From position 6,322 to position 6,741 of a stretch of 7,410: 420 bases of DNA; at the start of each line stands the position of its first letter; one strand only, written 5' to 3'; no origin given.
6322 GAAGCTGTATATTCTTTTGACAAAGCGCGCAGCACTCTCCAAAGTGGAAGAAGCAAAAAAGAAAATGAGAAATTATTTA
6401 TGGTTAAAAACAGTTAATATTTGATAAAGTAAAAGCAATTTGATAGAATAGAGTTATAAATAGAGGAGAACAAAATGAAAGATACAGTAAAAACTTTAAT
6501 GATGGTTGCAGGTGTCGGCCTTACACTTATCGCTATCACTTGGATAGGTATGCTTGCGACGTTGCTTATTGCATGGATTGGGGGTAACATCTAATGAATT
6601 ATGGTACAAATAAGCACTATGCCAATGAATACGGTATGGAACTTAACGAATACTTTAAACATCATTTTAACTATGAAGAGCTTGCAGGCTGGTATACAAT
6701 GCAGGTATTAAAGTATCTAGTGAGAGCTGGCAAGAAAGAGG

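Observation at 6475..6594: Unlisted 39-codon hydrophobic ORF with its own promoter, coupled to the downstream gene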

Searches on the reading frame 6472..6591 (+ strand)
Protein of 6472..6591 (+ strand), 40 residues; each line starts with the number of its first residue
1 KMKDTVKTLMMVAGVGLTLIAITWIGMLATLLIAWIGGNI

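Call 8: search_protein_families(library=phrogs, proteins=[window:6475-6591:+], max_evalue=0.01)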
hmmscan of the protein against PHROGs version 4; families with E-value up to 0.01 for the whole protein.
window:6475-6591:+ (39 aa): 1 family
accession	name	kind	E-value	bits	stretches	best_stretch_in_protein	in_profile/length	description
phrog_1508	-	unknown function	2.2e-24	85.9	1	1-39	1-39/39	-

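Call 9: search_protein_families(library=pfam, proteins=[window:6475-6591:+], max_evalue=0.1)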
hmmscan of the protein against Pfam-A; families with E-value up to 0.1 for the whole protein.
window:6475-6591:+ (39 aa): 1 family
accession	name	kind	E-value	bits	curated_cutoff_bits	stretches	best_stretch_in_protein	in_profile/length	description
PF23815.1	DUF7186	-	7.6e-21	74.2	27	1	1-39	1-39/39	Family of unknown function (DUF7186)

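Call 21: find_homologous_proteins(query=window:6472-6591:+, max_evalue=0.01)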
Query window:6472-6591:+ (40 aa): 138 proteins with E <= 0.01 among 138 candidates; the best 120 are listed.
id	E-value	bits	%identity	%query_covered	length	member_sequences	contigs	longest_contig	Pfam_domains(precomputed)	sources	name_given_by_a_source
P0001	9.4e-15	70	98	100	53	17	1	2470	PF23815.2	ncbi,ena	-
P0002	1.0e-14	70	97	98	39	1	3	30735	PF23815.2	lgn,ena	-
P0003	1.9e-14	69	97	98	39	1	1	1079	PF23815.2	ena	-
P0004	2.3e-14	69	93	100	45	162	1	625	PF23815.2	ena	-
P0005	2.7e-14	68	97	98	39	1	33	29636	PF23815.2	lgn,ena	-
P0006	3.3e-14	68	97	98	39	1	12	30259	PF23815.2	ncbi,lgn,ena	-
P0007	3.6e-14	68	97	98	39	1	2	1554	PF23815.2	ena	-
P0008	5.3e-14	67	95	98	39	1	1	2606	PF23815.2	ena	-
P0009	6.5e-14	67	95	98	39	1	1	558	PF23815.2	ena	-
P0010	8.7e-14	67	95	98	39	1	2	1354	PF23815.2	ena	-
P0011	1.0e-13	67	95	98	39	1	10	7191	PF23815.2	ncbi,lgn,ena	-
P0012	1.1e-13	66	90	100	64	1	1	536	PF23815.2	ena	-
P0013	1.3e-13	66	95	98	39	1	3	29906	PF23815.2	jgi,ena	jgi:hypothetical protein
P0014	1.3e-13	66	92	98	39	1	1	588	PF23815.2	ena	-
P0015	1.4e-13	66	92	98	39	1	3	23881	PF23815.2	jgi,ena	-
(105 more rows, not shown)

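Call 31: search_dna_similar(query=window:6475-6591:+, collection=phages, mode=protein, max_evalue=10, rows=spread, max_rows=40)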
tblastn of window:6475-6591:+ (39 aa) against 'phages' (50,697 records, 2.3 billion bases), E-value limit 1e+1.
Records with a match: 374; places in all: 374; records where one place covers at least 80% of the query: 322.
Best place of each record, by identity: >=99% 53; 95-99% 5; 90-95% 37; 80-90% 192; 60-80% 71; <60% 16.
By first word of the organism name: Lactococcus 371; Skunavirus 3.
By host as written in the record: Lactococcus lactis 230; Lactococcus lactis subsp. cremoris CA-49 42; - 27; Lactococcus lactis subsp. lactis bv. diacetylactis 13; Lactococcus lactis IL1403 11; Lactococcus lactis SMQ-404 10; Lactococcus lactis subsp. cremoris 6; Lactococcus sp. 936 5; and 13 more.
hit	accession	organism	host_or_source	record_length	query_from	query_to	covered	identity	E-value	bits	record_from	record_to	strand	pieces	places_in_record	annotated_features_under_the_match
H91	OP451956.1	Lactococcus phage RMP4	Lactococcus lactis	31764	1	39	100%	100.0%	2e-15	72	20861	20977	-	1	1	putative membrane protein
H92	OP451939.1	Lactococcus phage JS3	Lactococcus lactis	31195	1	39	100%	100.0%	2e-15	72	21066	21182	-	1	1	putative membrane protein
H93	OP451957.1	Lactococcus phage RMP5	Lactococcus lactis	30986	1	39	100%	100.0%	2e-15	72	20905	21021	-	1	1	putative membrane protein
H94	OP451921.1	Lactococcus phage CB30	Lactococcus lactis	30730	1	39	100%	100.0%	2e-15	72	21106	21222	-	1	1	putative membrane protein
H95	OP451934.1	Lactococcus phage JeB8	Lactococcus lactis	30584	1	39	100%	100.0%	2e-15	72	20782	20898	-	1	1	putative membrane protein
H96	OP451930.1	Lactococcus phage GP9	Lactococcus lactis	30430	1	39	100%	100.0%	2e-15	72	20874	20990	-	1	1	putative membrane protein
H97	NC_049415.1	Lactococcus phage 96603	Lactococcus lactis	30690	1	39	100%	97.4%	7e-15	71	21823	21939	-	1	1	none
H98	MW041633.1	Lactococcus phage FB6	Lactococcus lactis subsp. cremoris ...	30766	1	39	100%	92.3%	2e-14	69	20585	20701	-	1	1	membrane protein | hypothetical protein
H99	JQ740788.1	Lactococcus phage ASCC273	Lactococcus lactis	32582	1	39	100%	92.3%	6e-14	68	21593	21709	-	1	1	hypothetical protein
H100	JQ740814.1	Lactococcus phage ASCC544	Lactococcus lactis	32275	1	39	100%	92.3%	6e-14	68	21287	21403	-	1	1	hypothetical protein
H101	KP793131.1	Lactococcus phage 936 group phage PhiE1127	Lactococcus lactis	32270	1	39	100%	89.7%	1e-13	67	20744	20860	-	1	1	hypothetical protein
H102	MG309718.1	Lactococcus phage CB14b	Lactococcus lactis subsp. cremoris ...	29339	1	39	100%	89.7%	1e-13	67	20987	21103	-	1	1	hypothetical protein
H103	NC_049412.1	Lactococcus phage 88605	Lactococcus lactis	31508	1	39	100%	89.7%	1e-13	67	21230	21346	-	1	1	hypothetical protein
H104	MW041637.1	Lactococcus phage GP13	Lactococcus lactis subsp. cremoris ...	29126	1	39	100%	89.7%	4e-13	66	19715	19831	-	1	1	membrane protein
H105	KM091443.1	Lactococcus phage phi93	Lactococcus sp. 936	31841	1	39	100%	87.2%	3e-13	66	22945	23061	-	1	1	hypothetical protein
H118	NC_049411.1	Lactococcus phage 79201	Lactococcus lactis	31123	1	34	87%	85.3%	7e-10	56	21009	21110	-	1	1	DUF3310 domain-containing protein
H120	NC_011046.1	Lactococcus phage bIBB29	-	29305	1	39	100%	69.2%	2e-8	52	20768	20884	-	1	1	hypothetical protein | ribosome_binding_site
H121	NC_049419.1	Lactococcus phage LP9609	Lactococcus lactis subsp. cremoris CA-49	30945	1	31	79%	87.1%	2e-8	52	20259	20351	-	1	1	hypothetical protein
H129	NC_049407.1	Lactococcus phage 62601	Lactococcus lactis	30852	3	39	95%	54.1%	3e-3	38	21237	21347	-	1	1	hypothetical protein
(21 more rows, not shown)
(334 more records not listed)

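Call 32: get_annotated_region(hit=H118, flank=900)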
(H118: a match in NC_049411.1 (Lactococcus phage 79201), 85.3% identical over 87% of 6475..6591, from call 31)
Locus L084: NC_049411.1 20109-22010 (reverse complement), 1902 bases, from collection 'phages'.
description: Lactococcus phage 79201, complete genome.
organism: Lactococcus phage 79201 (NCBI taxid 2029672)
taxonomy: Viruses; Duplodnaviria; Heunggongvirae; Uroviricota; Caudoviricetes; Skunavirus; Skunavirus sv79201
host: Lactococcus lactis; source: dairy products; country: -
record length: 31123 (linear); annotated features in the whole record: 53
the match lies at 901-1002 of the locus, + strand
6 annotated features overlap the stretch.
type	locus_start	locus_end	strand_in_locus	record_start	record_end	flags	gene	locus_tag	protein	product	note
CDS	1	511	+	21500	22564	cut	-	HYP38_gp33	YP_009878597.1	methylase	-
CDS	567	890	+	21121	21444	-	-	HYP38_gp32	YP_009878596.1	DUF1140 family protein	-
CDS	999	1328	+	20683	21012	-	-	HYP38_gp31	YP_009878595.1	DUF3310 domain-containing protein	-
CDS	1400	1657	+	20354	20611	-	-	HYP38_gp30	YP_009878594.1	hypothetical protein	-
CDS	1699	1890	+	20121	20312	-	-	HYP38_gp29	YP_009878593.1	hypothetical protein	-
CDS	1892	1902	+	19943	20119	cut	-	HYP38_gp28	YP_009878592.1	hypothetical protein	-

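Call 33: get_annotated_region(hit=H121, flank=900)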
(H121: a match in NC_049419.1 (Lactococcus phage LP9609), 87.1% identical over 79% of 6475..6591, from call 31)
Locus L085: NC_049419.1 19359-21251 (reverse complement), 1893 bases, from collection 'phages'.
description: Lactococcus phage LP9609, complete genome.
organism: Lactococcus phage LP9609 (NCBI taxid 2027256)
taxonomy: Viruses; Duplodnaviria; Heunggongvirae; Uroviricota; Caudoviricetes; Skunavirus; Skunavirus LP9609
host: Lactococcus lactis subsp. cremoris CA-49; source: -; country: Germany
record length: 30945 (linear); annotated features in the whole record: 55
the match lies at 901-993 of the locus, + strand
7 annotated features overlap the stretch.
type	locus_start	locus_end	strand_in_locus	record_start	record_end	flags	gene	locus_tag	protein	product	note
CDS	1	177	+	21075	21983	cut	-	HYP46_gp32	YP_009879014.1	methylase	-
CDS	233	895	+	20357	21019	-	-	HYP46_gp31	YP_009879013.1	DNA methyltransferase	-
CDS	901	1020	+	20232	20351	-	-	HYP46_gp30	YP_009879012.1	hypothetical protein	-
CDS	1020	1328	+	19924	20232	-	-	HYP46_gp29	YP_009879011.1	DUF3310 domain-containing protein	-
CDS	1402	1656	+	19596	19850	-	-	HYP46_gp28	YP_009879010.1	hypothetical protein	-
CDS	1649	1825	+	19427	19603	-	-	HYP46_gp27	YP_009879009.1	hypothetical protein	-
CDS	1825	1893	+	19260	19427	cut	-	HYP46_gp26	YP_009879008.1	hypothetical protein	-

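Call 34: get_annotated_region(hit=H129, flank=900)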
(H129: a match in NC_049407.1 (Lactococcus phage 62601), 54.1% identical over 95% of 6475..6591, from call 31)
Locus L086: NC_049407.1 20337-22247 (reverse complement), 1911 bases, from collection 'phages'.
description: Lactococcus phage 62601, complete genome.
organism: Lactococcus phage 62601 (NCBI taxid 2029668)
taxonomy: Viruses; Duplodnaviria; Heunggongvirae; Uroviricota; Caudoviricetes; Skunavirus; Skunavirus sv62601
host: Lactococcus lactis; source: dairy products; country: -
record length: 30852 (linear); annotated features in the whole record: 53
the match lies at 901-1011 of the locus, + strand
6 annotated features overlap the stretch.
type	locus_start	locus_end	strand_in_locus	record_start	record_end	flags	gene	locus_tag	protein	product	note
CDS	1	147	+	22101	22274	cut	-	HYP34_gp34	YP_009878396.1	hypothetical protein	-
CDS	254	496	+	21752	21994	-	-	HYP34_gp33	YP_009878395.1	DNA methyltransferase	-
CDS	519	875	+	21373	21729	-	-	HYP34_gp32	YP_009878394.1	DUF1140 family protein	-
CDS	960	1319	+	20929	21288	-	-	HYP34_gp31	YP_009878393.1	hypothetical protein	-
CDS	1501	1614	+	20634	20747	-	-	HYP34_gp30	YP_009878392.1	hypothetical protein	-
CDS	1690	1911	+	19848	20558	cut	-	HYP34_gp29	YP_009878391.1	DNA methyltransferase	-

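Call 35: get_annotated_region(hit=H120, flank=900)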
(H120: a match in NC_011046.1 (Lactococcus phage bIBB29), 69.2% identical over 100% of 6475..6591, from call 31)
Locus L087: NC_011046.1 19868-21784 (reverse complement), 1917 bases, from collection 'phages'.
description: Lactococcus phage bIBB29, complete genome.
organism: Lactococcus phage bIBB29 (NCBI taxid 2898538)
taxonomy: Viruses; Duplodnaviria; Heunggongvirae; Uroviricota; Caudoviricetes; Skunavirus; Skunavirus bibb29
host: -; source: -; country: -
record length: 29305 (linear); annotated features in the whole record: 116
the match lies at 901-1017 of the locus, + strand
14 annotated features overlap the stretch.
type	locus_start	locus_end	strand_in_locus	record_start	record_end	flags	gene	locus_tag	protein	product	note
regulatory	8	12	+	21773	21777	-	-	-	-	ribosome_binding_site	-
CDS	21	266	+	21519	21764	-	-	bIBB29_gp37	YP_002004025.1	hypothetical protein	similar to NP_047155; orf37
regulatory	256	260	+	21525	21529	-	-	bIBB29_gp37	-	ribosome_binding_site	-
CDS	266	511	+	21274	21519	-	-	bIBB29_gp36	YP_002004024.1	DNA methyltransferase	similar to NP_044976; orf36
regulatory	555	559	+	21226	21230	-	-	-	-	ribosome_binding_site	-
CDS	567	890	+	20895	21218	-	-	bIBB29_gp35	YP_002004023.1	DUF1140 family protein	similar to NP_047151; orf35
regulatory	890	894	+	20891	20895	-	-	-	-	ribosome_binding_site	-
CDS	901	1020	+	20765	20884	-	-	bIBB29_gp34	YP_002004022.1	hypothetical protein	similar to YP_762545; orf34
regulatory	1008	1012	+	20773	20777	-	-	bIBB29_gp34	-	ribosome_binding_site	-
CDS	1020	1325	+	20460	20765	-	-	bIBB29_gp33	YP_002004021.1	DUF3310 domain-containing protein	similar to YP_762544; orf33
regulatory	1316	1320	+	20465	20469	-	-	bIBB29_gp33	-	ribosome_binding_site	-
CDS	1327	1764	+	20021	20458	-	-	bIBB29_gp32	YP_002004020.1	hypothetical protein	similar to YP_762543; orf32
regulatory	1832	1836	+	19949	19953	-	-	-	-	ribosome_binding_site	-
CDS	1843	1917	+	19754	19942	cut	-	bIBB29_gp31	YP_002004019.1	hypothetical protein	similar to YP_762541; orf31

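Call 53: search_protein_families(library=ncbifam, proteins=[window:6475-6591:+], max_evalue=0.1)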
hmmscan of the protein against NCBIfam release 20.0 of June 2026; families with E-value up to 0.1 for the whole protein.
window:6475-6591:+ (39 aa): 0 families

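Call 54: search_solved_structures(query=window:6475-6591:+, max_evalue=10)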
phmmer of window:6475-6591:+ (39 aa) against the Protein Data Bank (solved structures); distinct sequences matched with E-value up to 10: 0.

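Call 61: predict_structure(alignment_id=A1)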
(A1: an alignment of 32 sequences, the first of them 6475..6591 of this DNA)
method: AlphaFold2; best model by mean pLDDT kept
length: 39 residues; sequences in the alignment: 32
mean_pLDDT: 95.7   pTM: 0.56
mean pLDDT of the five models: 95.7, 94.1, 93.9, 92.5, 91.8
residues with pLDDT >= 90: 35; 70-90: 4; 50-70: 0; < 50: 0
segments of 3 or more residues with pLDDT < 50: none
pLDDT, mean of each block of 10 residues (from residue 1): 95 98 98 91
secondary structure, 60 per line:
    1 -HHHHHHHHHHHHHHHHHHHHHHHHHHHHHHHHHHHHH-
elements in order: H2-38

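Call 63: search_protein_representatives(alignment_id=A1)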
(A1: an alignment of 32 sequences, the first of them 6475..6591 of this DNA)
Query: 32 sequences, 39 profile positions. Proteins with E-value up to 0.001 (for the whole library): 12; up to 1e-10: 4; up to 1e-30: 0. The best 12 are listed.
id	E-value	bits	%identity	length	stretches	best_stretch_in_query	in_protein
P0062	7.4e-19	83.2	-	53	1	1-39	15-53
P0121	1.8e-17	78.8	-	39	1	1-39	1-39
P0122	4.9e-11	58.2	-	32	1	1-24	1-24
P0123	4.9e-11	58.2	-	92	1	1-29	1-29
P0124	2.5e-10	55.9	-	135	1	1-39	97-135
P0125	6.2e-09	51.4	-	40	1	2-39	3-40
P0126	7.2e-09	51.2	-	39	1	1-39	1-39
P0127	4.8e-08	48.6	-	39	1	1-39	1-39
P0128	4.0e-06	42.5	-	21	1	19-39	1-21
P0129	9.7e-06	41.2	-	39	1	3-31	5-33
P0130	1.4e-04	37.5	-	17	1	1-17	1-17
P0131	2.4e-04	36.7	-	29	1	1-16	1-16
